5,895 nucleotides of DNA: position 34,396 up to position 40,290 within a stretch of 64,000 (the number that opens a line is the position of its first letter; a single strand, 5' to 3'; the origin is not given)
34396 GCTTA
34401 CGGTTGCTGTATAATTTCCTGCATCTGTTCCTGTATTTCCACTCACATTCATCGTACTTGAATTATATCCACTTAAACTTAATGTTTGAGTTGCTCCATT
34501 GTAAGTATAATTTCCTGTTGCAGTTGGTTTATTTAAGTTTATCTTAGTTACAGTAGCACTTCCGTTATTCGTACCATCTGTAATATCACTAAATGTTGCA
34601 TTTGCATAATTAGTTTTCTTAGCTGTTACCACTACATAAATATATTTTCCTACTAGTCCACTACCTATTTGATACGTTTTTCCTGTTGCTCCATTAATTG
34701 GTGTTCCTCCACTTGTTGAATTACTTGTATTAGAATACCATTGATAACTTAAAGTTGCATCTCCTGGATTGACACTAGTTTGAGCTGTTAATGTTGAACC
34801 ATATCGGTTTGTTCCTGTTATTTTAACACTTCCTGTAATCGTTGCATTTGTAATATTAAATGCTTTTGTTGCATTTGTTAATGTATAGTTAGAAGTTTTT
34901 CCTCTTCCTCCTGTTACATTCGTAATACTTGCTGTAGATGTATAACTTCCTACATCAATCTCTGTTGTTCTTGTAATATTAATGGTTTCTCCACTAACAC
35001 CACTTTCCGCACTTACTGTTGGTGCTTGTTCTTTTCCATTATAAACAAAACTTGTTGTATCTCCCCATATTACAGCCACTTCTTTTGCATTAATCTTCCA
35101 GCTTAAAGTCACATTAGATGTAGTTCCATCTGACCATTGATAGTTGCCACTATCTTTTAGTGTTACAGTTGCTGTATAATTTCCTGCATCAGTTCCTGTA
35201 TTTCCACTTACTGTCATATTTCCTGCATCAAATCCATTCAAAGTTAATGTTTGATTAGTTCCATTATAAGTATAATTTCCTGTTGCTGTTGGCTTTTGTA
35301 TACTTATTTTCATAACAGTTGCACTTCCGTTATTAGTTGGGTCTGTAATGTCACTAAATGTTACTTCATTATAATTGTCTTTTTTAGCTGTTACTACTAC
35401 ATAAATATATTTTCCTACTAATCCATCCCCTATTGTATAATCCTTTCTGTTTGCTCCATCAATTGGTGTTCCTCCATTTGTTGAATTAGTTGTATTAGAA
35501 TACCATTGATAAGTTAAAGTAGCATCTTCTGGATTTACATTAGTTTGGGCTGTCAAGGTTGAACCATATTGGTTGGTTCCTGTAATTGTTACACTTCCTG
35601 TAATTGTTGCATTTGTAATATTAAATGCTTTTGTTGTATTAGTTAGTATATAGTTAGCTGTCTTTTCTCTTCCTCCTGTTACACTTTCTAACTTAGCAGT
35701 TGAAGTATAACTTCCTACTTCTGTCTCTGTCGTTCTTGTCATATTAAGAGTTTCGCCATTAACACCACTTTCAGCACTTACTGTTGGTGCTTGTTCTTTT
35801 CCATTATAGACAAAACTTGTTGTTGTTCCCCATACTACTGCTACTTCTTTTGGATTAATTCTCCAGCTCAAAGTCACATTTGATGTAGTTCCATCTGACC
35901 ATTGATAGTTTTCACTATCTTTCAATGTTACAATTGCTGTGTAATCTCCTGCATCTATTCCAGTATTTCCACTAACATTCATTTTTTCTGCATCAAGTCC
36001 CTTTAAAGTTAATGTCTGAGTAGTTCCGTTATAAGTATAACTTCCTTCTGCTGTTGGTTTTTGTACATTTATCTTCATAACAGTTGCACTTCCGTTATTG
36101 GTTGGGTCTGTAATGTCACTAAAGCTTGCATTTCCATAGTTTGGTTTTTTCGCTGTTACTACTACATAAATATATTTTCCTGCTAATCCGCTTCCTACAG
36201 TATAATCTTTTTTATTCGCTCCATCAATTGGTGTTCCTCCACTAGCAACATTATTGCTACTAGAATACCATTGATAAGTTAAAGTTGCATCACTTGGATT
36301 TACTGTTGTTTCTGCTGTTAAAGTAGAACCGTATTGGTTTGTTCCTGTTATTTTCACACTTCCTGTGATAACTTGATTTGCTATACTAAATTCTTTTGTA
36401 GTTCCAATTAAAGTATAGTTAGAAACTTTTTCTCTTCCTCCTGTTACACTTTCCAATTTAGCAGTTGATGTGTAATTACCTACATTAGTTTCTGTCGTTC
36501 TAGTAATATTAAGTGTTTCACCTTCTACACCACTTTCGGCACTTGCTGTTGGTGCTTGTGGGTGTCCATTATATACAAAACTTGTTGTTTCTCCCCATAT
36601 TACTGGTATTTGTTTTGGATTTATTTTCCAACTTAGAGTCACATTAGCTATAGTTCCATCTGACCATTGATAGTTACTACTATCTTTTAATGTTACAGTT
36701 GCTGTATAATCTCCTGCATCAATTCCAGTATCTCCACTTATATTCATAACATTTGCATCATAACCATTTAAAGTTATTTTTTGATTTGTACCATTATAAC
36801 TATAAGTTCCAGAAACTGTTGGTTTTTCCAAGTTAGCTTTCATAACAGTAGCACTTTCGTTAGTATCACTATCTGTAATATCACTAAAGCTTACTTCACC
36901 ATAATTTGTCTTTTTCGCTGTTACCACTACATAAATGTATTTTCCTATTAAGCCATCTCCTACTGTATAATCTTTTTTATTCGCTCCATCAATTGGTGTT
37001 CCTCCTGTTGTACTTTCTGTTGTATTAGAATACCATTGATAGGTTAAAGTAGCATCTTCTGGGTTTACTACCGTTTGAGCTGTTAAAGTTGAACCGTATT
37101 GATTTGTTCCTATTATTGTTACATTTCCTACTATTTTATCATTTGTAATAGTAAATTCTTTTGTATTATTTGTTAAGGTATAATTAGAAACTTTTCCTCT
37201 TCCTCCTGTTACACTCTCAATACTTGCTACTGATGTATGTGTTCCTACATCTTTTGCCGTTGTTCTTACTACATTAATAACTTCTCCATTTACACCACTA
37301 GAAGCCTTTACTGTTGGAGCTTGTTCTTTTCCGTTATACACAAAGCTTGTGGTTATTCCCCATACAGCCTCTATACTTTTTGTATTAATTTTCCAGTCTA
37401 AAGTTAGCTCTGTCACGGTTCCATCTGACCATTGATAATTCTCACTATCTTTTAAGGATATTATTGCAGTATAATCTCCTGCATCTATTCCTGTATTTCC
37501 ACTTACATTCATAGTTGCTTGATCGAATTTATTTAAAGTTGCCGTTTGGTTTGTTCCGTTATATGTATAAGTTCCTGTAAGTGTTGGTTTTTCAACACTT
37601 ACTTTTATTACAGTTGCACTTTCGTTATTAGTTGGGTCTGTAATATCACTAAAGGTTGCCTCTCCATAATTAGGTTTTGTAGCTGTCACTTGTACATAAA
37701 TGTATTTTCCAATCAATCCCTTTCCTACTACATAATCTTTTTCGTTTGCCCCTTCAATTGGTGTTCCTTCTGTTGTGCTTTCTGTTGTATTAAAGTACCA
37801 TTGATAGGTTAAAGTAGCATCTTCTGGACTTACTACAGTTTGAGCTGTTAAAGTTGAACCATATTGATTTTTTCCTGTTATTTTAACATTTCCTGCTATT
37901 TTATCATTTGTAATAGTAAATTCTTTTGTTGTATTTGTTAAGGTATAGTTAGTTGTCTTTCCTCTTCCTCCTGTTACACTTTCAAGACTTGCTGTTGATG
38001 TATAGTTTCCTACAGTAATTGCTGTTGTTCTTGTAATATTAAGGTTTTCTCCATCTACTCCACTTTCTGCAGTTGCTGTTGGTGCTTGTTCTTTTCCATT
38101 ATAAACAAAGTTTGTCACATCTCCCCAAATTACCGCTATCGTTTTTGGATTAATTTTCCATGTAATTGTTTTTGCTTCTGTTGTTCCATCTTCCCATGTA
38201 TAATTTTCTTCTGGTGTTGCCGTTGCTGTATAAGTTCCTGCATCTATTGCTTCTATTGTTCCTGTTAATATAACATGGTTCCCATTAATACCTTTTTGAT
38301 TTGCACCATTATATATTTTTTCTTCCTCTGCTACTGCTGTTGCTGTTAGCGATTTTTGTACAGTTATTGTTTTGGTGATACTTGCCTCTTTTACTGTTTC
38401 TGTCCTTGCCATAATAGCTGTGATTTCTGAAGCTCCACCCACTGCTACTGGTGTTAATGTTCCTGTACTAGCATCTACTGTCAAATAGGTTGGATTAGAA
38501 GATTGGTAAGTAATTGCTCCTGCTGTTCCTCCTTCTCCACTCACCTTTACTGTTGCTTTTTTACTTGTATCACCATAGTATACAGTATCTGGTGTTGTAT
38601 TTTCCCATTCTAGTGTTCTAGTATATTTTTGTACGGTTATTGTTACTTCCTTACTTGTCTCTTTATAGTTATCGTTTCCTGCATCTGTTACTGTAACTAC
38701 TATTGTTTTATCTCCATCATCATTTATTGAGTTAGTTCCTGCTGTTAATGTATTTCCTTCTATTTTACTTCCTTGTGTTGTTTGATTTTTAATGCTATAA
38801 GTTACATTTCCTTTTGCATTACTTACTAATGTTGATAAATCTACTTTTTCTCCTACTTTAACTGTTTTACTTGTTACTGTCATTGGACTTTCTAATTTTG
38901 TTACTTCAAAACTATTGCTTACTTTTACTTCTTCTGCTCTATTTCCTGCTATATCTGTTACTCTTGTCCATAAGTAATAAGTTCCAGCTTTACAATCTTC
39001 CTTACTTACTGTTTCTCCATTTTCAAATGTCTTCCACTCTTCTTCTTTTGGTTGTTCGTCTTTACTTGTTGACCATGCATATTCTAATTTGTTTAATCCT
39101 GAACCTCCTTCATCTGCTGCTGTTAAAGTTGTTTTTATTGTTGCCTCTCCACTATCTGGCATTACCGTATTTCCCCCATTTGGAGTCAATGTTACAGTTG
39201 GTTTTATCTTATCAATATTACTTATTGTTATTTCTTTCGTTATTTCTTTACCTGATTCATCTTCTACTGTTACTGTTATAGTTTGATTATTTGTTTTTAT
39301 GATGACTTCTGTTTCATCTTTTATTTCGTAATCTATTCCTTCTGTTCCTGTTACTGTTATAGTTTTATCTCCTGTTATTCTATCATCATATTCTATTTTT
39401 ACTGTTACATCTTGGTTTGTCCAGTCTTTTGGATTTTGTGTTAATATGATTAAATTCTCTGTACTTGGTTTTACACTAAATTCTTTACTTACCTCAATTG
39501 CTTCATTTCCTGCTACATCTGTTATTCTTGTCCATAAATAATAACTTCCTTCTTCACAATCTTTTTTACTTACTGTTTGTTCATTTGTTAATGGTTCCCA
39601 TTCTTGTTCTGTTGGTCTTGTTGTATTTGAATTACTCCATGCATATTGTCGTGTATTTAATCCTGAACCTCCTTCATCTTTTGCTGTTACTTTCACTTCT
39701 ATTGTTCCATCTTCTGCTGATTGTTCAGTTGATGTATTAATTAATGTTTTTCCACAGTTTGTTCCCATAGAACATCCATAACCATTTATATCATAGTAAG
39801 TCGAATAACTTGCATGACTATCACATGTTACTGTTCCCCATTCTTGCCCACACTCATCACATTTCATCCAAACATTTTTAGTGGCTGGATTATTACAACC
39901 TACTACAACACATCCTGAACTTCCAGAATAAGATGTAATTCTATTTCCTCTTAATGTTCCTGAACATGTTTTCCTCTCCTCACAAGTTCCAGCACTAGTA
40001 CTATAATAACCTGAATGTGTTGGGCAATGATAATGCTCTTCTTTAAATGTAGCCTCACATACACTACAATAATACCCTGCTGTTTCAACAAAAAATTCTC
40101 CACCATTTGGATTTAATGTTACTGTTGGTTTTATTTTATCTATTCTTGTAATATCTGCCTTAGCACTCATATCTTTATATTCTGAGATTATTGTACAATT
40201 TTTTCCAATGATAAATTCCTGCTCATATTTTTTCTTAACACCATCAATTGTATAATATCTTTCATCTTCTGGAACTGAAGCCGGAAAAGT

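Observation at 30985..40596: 3204-aa adhesin built from near-identical 765-nt tandem repeats, with a pilin-like N-terminus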

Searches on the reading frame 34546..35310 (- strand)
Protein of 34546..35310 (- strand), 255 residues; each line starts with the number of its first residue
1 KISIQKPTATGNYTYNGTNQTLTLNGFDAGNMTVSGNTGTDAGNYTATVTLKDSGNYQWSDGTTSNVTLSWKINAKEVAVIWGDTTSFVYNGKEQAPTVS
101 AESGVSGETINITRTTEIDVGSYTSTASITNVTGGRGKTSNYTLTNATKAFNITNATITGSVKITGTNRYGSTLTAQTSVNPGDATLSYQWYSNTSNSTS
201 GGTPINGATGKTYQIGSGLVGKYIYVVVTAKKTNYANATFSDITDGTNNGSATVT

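Call 60: search_solved_structures(query=A4, max_evalue=1)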
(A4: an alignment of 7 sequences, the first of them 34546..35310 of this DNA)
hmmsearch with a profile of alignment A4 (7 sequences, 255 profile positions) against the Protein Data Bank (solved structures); distinct sequences matched with E-value up to 1: 3.
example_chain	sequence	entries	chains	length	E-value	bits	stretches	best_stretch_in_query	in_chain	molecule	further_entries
7y9a_A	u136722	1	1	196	0.0007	22.4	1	29-88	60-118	Down Syndrome Cell Adhesion Molecules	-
5oj2_A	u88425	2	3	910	0.18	14.5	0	102-195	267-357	MAM domain-containing glycosylphosphatidylinositol anchor protein 1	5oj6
3jbg_7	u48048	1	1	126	0.81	12.4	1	153-200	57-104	nanobody VHH PVSS21E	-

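Call 65: predict_structure(alignment_id=A4)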
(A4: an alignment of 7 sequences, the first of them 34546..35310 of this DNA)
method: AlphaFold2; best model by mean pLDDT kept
length: 255 residues; sequences in the alignment: 7
mean_pLDDT: 72.7   pTM: 0.56
mean pLDDT of the five models: 72.7, 65.9, 51.3, 51.0, 48.6
residues with pLDDT >= 90: 77; 70-90: 67; 50-70: 58; < 50: 53
segments of 3 or more residues with pLDDT < 50: 157-178, 180-182, 217-219, 232-255
pLDDT, mean of each block of 10 residues (from residue 1): 86 73 79 81 88 93 91 91 88 88 88 91 96 81 96 64 44 47 54 64 65 51 54 44 41 37
secondary structure, 60 per line:
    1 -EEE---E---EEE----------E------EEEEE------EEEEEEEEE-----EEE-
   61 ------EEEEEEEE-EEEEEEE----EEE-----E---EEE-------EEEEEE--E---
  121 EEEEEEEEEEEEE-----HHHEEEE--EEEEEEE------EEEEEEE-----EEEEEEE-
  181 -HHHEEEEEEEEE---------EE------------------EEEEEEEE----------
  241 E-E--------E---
elements in order: E2-4 E12-14 E32-36 E43-51 E57-59 E67-74 E76-82 E87-89 E99-101 E109-114 E121-133 E142-145 E148-154 E161-167 E173-179 E185-193 E223-230

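Call 69: fold_search(model_id=the predicted structure, library=pdb)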
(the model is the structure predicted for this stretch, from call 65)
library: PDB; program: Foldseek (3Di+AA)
matches with E <= 10: 837; with E <= 0.001: 4
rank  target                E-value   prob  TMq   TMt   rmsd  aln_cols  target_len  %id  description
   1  4mb3                  2.2e-04  1.00  0.29  0.17  10.8       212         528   15  Crystal structure of E153Q mutant of cold-adapted chitinase from Moritella marina (released 2014-03-19)
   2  4hmc                  3.2e-04  1.00  0.28  0.16  10.8       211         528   15  Crystal structure of cold-adapted chitinase from Moritella marina (released 2013-05-01)
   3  4liq_E                8.3e-04  0.85  0.20  0.13  15.7       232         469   12  Structure of the extracellular domain of human CSF-1 receptor in complex with the Fab fragment of RG7155 (released 2014-06-18)
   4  9fls_A                8.7e-04  0.87  0.23  0.19  13.9       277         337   14  CryoEM structure of the fragment-3 (2061-2397) in the grappling hook protein A (GhpA) in the bacterium Aureispira sp.  (released 2024-10-16)
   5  6xi1_BBB              8.9e-03  0.75  0.25  0.18  12.8       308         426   13  Crystal structure of tetra-tandem repeat in extending RTX adhesin from Aeromonas hydrophila (released 2020-10-14)
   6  7z47_G                1.4e-02  0.91  0.30  0.11  31.6       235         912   13  Tail of bacteriophage SU10 (released 2022-08-10)
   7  3vyn_B                1.4e-02  0.25  0.16  0.13  16.0       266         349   10  Crystal structure of Mycobacterium tuberculosis L,D-transpeptidase LdtMt2 N55 truncation mutant (resideus 55-408) (released 2013-06-19)
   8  5d7h_A                1.9e-02  0.25  0.16  0.13  15.9       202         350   11  X-RAY CRYSTAL STRUCTURE OF L,D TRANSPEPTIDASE 2 FROM MYCOBACTERIUM TUBERCULOSIS (released 2016-09-28)
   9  5dcc_B                2.2e-02  0.25  0.16  0.13  16.5       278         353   10  X-RAY CRYSTAL STRUCTURE OF a TEBIPENEM ADDUCT OF L,D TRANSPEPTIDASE 2 FROM MYCOBACTERIUM TUBERCULOSIS (released 2016-09-28)
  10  5du7_C                2.3e-02  0.33  0.19  0.15  16.1       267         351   11  Crystal structure of ldtMt2 at 1.79 Angstrom resolution (released 2016-09-28)
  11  6xi1_AAA              2.6e-02  0.51  0.24  0.17  13.3       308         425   15  Crystal structure of tetra-tandem repeat in extending RTX adhesin from Aeromonas hydrophila (released 2020-10-14)
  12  8dfq_B                2.6e-02  0.41  0.23  0.15  14.4       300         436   12  Ectodomain of full-length KIT(T417I,delta418-419)-SCF dimers (released 2023-03-29)
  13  8a1m_A                2.6e-02  0.21  0.15  0.12  16.5       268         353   10  Crystal structure of the transpeptidase LdtMt2 from Mycobacterium tuberculosis in complex with maleimide analogue 4 (released 2023-06-14)
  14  5d7h_B                3.0e-02  0.23  0.15  0.12  16.7       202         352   12  X-RAY CRYSTAL STRUCTURE OF L,D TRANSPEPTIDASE 2 FROM MYCOBACTERIUM TUBERCULOSIS (released 2016-09-28)
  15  5uwv_E                4.2e-02  0.21  0.16  0.13  15.9       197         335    8  Crystal structure of Mycobacterium abscessus L,D-transpeptidase 2 (released 2017-08-16)
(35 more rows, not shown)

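Call 94: search_protein_families(library=phrogs, proteins=[window:34546-35310:-], max_evalue=0.01)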
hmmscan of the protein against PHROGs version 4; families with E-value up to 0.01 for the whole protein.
window:34546-35310:- (255 aa): 1 family
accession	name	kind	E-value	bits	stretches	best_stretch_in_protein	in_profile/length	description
phrog_37900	-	unknown function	1.8e-13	50.8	1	7-237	140-357/633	-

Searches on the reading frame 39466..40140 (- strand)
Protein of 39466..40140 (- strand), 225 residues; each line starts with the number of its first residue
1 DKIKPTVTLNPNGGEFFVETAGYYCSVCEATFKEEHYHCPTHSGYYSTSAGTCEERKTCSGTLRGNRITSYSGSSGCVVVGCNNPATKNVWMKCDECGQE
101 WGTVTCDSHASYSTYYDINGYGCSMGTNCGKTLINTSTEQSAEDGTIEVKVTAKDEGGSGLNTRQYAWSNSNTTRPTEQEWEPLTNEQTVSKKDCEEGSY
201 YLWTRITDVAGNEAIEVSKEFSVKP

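Call 93: search_solved_structures(query=window:39466-40140:-, max_evalue=10)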
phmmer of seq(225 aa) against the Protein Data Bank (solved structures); distinct sequences matched with E-value up to 10: 3.
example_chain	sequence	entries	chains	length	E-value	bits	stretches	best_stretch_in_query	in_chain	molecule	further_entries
6w80_A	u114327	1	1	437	0.71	12.6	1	63-104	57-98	Glutamate-1-semialdehyde 2,1-aminomutase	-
2dlq_A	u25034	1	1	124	1.9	11.2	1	23-75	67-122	GLI-Kruppel family member HKR3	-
7ysf_A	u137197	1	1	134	3.4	10.4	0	21-65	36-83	Zinc finger protein 524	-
